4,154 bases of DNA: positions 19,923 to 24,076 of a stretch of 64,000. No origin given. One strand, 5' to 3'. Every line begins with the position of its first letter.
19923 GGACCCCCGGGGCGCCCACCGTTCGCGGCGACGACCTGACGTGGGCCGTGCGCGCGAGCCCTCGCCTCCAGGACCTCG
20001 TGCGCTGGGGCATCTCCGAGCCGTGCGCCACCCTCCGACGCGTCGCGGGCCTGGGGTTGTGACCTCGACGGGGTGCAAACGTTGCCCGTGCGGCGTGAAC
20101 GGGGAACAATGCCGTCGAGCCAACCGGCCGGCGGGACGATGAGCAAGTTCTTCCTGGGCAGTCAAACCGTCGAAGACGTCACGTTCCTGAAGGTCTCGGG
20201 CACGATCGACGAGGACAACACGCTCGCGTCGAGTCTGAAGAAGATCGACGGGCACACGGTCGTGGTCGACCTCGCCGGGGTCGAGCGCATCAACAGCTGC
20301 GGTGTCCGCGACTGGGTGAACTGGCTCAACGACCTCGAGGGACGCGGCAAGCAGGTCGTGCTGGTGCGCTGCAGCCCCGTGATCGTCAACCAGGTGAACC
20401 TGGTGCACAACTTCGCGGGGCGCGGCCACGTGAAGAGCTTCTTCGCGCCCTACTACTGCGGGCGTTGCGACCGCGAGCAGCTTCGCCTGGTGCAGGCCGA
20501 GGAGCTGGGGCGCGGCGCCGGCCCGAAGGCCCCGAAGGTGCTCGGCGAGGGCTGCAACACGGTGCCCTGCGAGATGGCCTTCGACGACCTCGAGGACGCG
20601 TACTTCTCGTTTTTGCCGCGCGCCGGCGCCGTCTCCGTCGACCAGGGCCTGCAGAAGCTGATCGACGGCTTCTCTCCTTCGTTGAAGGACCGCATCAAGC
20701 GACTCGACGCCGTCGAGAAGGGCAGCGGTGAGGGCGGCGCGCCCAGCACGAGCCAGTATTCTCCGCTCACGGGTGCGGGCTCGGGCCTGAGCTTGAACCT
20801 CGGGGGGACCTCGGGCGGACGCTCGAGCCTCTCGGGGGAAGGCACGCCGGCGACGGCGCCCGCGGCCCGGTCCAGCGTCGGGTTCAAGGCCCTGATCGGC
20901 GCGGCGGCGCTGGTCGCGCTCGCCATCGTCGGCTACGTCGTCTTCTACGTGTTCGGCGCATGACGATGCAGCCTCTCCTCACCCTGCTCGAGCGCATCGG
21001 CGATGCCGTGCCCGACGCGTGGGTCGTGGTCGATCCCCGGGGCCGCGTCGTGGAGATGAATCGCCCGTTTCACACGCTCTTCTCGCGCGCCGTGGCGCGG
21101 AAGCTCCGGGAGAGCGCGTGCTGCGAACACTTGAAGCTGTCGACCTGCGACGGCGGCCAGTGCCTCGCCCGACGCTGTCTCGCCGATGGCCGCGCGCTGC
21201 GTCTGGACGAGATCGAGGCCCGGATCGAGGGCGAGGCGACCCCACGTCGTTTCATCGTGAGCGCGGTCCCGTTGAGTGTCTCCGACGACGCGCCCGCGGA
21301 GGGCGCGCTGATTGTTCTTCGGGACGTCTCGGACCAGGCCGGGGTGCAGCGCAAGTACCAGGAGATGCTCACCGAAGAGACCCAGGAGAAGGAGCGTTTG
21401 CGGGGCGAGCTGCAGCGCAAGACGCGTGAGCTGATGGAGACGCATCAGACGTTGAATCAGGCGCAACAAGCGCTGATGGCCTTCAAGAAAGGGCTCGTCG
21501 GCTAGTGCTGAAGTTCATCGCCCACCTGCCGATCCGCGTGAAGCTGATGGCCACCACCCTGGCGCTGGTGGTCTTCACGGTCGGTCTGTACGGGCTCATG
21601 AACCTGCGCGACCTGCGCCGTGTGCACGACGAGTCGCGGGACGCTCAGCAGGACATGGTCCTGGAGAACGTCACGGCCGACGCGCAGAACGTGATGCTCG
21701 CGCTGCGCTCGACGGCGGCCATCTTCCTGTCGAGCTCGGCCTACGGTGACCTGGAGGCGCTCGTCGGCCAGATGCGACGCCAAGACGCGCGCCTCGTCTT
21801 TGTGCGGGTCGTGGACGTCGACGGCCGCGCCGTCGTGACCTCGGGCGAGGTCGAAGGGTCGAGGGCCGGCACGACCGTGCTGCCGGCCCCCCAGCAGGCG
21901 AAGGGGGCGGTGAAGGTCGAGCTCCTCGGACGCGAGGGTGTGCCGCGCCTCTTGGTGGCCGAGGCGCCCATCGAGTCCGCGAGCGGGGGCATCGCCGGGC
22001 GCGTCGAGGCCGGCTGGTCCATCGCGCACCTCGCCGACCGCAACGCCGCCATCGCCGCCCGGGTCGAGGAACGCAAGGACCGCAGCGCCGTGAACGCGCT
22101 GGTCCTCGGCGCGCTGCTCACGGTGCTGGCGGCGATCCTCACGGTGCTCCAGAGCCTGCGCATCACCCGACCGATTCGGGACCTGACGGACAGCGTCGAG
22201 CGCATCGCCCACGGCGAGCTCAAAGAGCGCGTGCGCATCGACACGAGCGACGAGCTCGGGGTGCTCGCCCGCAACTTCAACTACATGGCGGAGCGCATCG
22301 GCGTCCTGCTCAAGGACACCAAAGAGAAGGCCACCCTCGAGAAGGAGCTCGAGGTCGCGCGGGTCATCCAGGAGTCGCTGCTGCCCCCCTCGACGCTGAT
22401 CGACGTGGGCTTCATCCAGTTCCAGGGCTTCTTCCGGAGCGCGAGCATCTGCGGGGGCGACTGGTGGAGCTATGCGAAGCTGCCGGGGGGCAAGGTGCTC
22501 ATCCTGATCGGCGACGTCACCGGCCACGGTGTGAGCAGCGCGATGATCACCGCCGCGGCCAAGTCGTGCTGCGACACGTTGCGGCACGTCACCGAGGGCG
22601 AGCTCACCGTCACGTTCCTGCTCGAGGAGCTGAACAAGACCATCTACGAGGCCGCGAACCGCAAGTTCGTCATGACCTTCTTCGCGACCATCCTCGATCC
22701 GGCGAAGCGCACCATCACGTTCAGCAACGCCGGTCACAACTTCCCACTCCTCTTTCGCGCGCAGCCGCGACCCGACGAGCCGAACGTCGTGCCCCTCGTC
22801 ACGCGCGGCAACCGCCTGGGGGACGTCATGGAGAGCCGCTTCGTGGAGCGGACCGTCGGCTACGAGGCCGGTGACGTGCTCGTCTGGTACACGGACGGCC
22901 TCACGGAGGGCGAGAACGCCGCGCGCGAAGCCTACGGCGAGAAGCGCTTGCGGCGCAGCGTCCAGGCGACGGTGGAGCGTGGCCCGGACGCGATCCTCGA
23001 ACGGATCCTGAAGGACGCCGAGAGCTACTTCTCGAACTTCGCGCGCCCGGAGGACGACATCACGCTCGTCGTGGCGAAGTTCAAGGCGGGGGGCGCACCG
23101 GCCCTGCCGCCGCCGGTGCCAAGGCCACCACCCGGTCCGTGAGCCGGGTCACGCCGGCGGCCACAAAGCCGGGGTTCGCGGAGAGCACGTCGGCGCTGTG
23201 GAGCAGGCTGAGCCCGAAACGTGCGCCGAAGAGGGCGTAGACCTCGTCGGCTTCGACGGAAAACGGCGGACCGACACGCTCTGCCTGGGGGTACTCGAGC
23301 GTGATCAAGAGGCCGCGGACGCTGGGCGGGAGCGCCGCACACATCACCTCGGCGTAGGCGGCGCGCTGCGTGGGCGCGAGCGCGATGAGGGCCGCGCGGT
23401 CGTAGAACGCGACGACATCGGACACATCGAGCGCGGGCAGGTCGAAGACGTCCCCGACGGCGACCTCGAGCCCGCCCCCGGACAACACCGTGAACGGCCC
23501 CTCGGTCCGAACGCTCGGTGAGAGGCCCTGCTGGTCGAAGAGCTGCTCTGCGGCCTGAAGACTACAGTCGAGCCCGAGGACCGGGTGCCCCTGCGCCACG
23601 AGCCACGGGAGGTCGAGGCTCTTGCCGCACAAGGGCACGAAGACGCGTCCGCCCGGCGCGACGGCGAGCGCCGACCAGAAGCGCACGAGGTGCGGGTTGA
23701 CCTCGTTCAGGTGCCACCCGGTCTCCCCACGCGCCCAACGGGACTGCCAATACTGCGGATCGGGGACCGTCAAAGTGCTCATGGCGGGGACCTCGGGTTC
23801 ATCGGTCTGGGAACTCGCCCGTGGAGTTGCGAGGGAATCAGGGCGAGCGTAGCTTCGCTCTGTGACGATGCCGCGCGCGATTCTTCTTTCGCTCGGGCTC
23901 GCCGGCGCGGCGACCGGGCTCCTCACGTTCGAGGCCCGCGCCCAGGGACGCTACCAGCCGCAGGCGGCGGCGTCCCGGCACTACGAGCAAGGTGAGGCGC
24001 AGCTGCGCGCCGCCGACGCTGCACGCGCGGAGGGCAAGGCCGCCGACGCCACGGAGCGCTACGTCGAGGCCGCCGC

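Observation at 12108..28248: Candidate complete partner-switching system wired to a Ser/Thr kinase, TPR scaffolds and a periplasmic binding protein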

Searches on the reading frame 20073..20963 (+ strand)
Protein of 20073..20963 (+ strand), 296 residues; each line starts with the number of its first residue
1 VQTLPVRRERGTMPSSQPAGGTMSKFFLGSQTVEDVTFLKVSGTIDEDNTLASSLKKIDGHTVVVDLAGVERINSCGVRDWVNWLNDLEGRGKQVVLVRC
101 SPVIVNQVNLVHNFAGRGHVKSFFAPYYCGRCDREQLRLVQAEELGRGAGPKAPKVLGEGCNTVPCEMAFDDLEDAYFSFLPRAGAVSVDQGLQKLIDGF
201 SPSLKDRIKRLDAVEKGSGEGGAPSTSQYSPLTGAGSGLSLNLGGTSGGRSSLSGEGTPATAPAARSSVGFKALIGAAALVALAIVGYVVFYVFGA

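Call 3: search_protein_families(library=pfam, proteins=[window:20073-20963:+], max_evalue=0.01)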
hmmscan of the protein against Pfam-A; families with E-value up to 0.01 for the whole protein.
window:20073-20963:+ (296 aa): 2 families
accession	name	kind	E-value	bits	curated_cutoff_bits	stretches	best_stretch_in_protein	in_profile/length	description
PF13466.11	STAS_2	-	0.00014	22.4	29.2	1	59-107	24-73/80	STAS domain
PF01740.26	STAS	-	0.0002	21.6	22.6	1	33-106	7-86/106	STAS domain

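Call 51: search_solved_structures(query=A2, max_evalue=1, show_alignments=2)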
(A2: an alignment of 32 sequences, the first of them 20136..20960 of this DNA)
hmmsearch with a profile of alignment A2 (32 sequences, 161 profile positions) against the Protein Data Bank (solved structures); distinct sequences matched with E-value up to 1: 18.
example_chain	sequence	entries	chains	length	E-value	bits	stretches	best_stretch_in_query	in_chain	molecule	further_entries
2i13_A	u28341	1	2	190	8.9e-05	25.1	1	104-147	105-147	Aart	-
1sbo_A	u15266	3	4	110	0.00015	24.5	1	3-76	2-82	Putative anti-sigma factor antagonist TM1442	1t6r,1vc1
1mey_C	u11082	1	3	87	0.0034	20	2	104-145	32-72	CONSENSUS ZINC FINGER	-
4hyl_A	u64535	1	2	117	0.025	17.2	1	6-79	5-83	Stage II sporulation protein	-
7sun_A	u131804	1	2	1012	0.031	16.9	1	32-86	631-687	Prestin, Enhanced Yellow Fluorescent Protein chimera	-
5v3g_D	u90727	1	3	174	0.034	16.7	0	104-143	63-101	PR domain zinc finger protein 9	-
1th8_B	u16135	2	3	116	0.051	16.2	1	4-88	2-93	Anti-sigma F factor antagonist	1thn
7mc1_A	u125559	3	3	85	0.065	15.8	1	104-148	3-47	Isoform 2 of Zinc finger and BTB domain-containing protein 17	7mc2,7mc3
2n25_A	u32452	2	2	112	0.11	15.1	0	98-142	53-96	Zinc finger and BTB domain-containing protein 17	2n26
5egb_A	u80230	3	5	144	0.19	14.3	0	103-142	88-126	Histone-lysine N-methyltransferase PRDM9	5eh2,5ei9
9o8u_D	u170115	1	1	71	0.32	13.6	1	105-153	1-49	1-methyl alkyl succinate synthase subunit Mas E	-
1tid_B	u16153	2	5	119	0.33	13.5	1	3-86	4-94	Anti-sigma F factor antagonist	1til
1x6h_A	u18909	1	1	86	0.4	13.3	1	103-143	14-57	Transcriptional repressor CTCF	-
3llo_A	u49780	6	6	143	0.47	13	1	39-86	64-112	Prestin | Prestin,Rat prestin STAS domain | Prestin,Prestin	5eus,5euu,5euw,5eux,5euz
8tnw_A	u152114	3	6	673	0.54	12.8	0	11-82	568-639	Sulfate transporter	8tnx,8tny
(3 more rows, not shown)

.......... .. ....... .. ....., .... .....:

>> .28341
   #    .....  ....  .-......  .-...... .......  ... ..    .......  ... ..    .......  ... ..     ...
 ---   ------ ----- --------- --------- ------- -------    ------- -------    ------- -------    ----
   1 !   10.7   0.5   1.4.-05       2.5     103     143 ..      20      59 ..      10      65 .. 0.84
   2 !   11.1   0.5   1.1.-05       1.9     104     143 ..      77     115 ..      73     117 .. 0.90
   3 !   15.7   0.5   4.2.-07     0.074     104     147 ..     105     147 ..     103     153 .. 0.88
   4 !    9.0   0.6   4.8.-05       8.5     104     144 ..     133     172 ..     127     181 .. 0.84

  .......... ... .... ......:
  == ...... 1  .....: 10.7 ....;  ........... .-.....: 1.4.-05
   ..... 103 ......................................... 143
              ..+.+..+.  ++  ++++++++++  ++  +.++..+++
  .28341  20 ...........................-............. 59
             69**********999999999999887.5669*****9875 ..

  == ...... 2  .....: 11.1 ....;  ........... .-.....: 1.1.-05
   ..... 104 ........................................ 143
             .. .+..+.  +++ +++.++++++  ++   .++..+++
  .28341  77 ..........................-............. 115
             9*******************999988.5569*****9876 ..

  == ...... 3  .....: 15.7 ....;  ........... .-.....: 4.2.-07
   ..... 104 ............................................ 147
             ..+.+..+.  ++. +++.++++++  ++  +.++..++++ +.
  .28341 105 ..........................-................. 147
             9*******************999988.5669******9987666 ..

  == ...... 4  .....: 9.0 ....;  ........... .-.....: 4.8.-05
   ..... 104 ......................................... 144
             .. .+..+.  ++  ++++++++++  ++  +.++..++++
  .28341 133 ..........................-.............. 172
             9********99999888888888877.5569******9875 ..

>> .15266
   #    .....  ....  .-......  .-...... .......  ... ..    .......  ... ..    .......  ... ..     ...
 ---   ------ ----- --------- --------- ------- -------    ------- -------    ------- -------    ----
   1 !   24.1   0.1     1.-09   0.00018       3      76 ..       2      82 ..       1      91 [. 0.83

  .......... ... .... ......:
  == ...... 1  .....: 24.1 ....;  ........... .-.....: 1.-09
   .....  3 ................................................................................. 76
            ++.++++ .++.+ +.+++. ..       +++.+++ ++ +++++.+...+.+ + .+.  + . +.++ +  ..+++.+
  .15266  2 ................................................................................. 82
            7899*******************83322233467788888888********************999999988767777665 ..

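Call 60: predict_structure(alignment_id=A2)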
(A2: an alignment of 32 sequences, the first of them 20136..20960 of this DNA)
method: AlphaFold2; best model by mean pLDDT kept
length: 275 residues; sequences in the alignment: 32
mean_pLDDT: 82.1   pTM: 0.71
mean pLDDT of the five models: 82.1, 81.8, 81.5, 81.4, 80.0
residues with pLDDT >= 90: 174; 70-90: 35; 50-70: 18; < 50: 48
segments of 3 or more residues with pLDDT < 50: 197-201, 206-209, 212-243
pLDDT, mean of each block of 10 residues (from residue 1): 89 96 95 95 97 97 97 97 97 95 95 93 85 88 86 94 63 93 92 58 48 48 39 39 55 90 96 82
secondary structure, 60 per line:
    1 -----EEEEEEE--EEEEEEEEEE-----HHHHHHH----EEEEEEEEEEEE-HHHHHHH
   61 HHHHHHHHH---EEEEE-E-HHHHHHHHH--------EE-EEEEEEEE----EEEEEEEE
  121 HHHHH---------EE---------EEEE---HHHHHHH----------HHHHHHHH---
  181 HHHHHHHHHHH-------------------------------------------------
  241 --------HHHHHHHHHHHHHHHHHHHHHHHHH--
elements in order: E6-12 E15-24 H30-36 E41-52 H54-69 E73-77 H81-89 E101-108 E113-120 H121-125 E146-149 H153-159 H170-177 H181-191 H249-273

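Call 64: fold_search(model_id=the predicted structure, library=pdb)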
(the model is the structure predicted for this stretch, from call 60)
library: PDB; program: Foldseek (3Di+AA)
matches with E <= 10: 1003; with E <= 0.001: 5
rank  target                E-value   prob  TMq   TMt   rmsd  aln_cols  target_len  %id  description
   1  1vc1_A                1.3e-04  1.00  0.32  0.73   2.6       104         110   23  Crystal structure of the TM1442 protein from Thermotoga maritima, a homolog of the Bacillus subtilis general stress re (released 2004-09-28)
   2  1thn_B                1.4e-04  1.00  0.31  0.68   2.6       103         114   16  Crystal Structures of the ADP and ATP bound forms of the Bacillus Anti-sigma factor SpoIIAB in complex with the Anti-a (released 2004-06-15)
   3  1tid_D                5.8e-04  1.00  0.31  0.66   2.5       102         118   15  Crystal Structures of the ADP and ATP bound forms of the Bacillus Anti-sigma factor SpoIIAB in complex with the Anti-a (released 2004-06-15)
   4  1til_B                8.0e-04  1.00  0.31  0.67   2.6       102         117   16  Crystal Structures of the ADP and ATP bound forms of the Bacillus Anti-sigma factor SpoIIAB in complex with the Anti-a (released 2004-06-15)
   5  1th8_B                8.0e-04  1.00  0.31  0.67   2.7       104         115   16  Crystal Structures of the ADP and ATP bound forms of the Bacillus Anti-sigma factor SpoIIAB in complex with the Anti-a (released 2004-06-15)
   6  1tid_B                1.0e-03  1.00  0.31  0.65   2.5       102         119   15  Crystal Structures of the ADP and ATP bound forms of the Bacillus Anti-sigma factor SpoIIAB in complex with the Anti-a (released 2004-06-15)
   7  4hyl_B                1.2e-03  1.00  0.31  0.69   2.1       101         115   17  The crystal structure of an anti-sigma-factor antagonist from Haliangium ochraceum DSM 14365 (released 2012-11-28)
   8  4hyl_A                1.3e-03  1.00  0.31  0.68   3.0       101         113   17  The crystal structure of an anti-sigma-factor antagonist from Haliangium ochraceum DSM 14365 (released 2012-11-28)
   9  4xs5_A                1.4e-03  1.00  0.27  0.55   3.4       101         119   12  Crystal structure of Sulfate transporter/antisigma-factor antagonist STAS from Dyadobacter fermentans DSM 18053 (released 2015-02-11)
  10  8ih8_A                1.7e-03  1.00  0.23  0.51   2.6        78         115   19  anti-sigmaF factor and Anti-sigmaF factor antagonist complex(usfx-RsfB) (released 2024-02-28)
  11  7v73                  2.9e-03  1.00  0.26  0.13   6.0       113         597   21  Thermostabilized human prestin in complex with chloride (released 2022-08-31)
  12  1h4z                  2.9e-03  1.00  0.23  0.49   3.1        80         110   14  Structure of the Anti-Sigma Factor Antagonist SpoIIAA in its Unphosphorylated Form (released 2001-07-06)
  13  7v75                  3.5e-03  1.00  0.27  0.13   6.0       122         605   20  Thermostabilized human prestin in complex with salicylate (released 2022-08-31)
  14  9ikv_A                4.0e-03  1.00  0.23  0.11   1.9        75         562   16  human SLC26A7 with iodide (released 2025-07-02)
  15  4xs5_D                4.2e-03  1.00  0.26  0.52   3.6       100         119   12  Crystal structure of Sulfate transporter/antisigma-factor antagonist STAS from Dyadobacter fermentans DSM 18053 (released 2015-02-11)
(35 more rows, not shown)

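Call 81: search_protein_representatives(alignment_id=A2)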
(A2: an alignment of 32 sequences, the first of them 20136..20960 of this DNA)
Query: 32 sequences, 161 profile positions. Proteins with E-value up to 0.001 (for the whole library): 4647; up to 1e-10: 4020; up to 1e-30: 1310. The best 150 are listed.
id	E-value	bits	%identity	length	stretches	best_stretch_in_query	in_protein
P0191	3.5e-71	254.0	-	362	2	3-159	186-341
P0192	8.2e-65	233.4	-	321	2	13-159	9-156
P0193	8.7e-61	220.3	-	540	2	3-159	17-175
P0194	9.3e-61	220.2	-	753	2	4-159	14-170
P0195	9.1e-58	210.5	-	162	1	2-158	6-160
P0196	1.4e-57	209.9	-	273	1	2-159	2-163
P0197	1.4e-57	209.8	-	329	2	3-158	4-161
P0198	2.2e-57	209.2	-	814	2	4-159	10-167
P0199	8.5e-57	207.3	-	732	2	4-160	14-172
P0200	1.2e-56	206.8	-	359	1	2-160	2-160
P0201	1.3e-56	206.7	-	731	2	4-159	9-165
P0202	1.8e-56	206.2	-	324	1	2-160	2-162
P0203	3.8e-56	205.2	-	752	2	3-156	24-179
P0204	4.0e-56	205.1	-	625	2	4-157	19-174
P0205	1.1e-55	203.7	-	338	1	1-160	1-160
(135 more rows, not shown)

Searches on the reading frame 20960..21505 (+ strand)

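Call 3: search_protein_families(library=pfam, proteins=[window:20960-21505:+], max_evalue=0.01)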
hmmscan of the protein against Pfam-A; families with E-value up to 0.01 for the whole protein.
window:20960-21505:+ (181 aa): 3 families
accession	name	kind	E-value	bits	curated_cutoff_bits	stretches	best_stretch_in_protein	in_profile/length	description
PF08448.16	PAS_4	-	8e-09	36.2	23.1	1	15-126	2-108/110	PAS fold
PF13426.13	PAS_9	-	0.0022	18.7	27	1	19-125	2-103/103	PAS domain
PF00989.32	PAS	-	0.003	18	22.6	0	10-43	3-36/113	PAS fold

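Call 9: search_protein_families(library=ncbifam, proteins=[window:20960-21505:+], max_evalue=0.1)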
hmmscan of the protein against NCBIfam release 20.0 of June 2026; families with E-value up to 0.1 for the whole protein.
window:20960-21505:+ (181 aa): 3 families
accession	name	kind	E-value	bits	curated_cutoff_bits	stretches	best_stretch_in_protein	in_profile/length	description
NF046020.1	HisKinCckABruc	equivalog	0.0004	18.3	1000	1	12-131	350-469/868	cell cycle histidine kinase CckA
TIGR00229.1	sensory_box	domain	0.0019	18.4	22.9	1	9-41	6-38/126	PAS domain S-box protein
TIGR02938.1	nifL_nitrog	equivalog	0.0066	15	242.45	1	9-106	131-223/494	nitrogen fixation negative regulator NifL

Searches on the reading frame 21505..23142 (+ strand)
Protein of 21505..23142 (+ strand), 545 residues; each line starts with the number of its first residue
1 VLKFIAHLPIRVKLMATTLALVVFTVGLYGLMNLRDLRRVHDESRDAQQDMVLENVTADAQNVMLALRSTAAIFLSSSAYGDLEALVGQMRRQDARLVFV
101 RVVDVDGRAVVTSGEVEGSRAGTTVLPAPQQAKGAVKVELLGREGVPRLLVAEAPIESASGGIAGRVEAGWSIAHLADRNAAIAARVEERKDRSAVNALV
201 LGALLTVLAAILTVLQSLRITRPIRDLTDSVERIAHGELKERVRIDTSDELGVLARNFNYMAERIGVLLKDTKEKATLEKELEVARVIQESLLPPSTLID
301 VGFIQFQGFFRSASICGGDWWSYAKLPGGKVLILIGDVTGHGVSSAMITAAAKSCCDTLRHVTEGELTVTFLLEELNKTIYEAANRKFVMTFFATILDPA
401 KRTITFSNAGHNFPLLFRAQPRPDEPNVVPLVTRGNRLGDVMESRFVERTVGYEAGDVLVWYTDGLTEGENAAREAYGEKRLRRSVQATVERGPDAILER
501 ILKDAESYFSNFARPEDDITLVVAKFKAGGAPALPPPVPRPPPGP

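Call 3: search_protein_families(library=pfam, proteins=[window:21505-23142:+], max_evalue=0.01)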
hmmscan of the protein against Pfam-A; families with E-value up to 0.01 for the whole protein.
window:21505-23142:+ (545 aa): 3 families
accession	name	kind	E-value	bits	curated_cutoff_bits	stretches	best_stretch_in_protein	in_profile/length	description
PF07228.17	SpoIIE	-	5.6e-39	134.5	25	1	327-526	1-191/192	Stage II sporulation protein E (SpoIIE)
PF00672.30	HAMP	-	1.1e-15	58.1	25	1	218-265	4-51/53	HAMP domain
PF17203.10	sCache_3_2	-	0.0015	19.1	28.4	0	66-177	30-132/140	Single cache domain 3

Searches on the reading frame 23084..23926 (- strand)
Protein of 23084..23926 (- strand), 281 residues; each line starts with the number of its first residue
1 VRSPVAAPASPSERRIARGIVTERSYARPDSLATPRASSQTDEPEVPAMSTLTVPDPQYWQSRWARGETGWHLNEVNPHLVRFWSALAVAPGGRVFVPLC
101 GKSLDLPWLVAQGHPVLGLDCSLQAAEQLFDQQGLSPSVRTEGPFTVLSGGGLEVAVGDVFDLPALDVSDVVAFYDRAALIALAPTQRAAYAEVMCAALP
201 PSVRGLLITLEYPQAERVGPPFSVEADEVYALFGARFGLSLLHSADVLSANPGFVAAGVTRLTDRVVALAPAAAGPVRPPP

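Call 13: search_protein_families(library=pfam, proteins=[window:23084-23926:-], max_evalue=0.001)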
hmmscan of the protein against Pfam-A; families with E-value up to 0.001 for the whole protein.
window:23084-23926:- (281 aa): 1 family
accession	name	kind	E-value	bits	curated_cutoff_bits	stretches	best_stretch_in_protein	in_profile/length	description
PF05724.17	TPMT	-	4.3e-66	223.1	26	1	56-269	2-215/218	Thiopurine S-methyltransferase (TPMT)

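Call 58: search_protein_families(library=ncbifam, proteins=[window:23084-23926:-], max_evalue=0.001)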
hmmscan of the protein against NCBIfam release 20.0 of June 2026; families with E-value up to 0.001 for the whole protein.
window:23084-23926:- (281 aa): 3 families
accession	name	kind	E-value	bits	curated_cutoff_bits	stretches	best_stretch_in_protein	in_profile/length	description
NF009732.0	PRK13255.1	equivalog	2.2e-69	233.3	213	1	56-269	2-215/218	thiopurine S-methyltransferase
TIGR03840.1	TMPT_Se_Te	equivalog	1.8e-66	223.7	223.2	1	58-269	1-212/213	thiopurine S-methyltransferase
NF009733.0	PRK13256.1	equivalog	4.4e-24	85.5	429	1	50-245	2-198/226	thiopurine S-methyltransferase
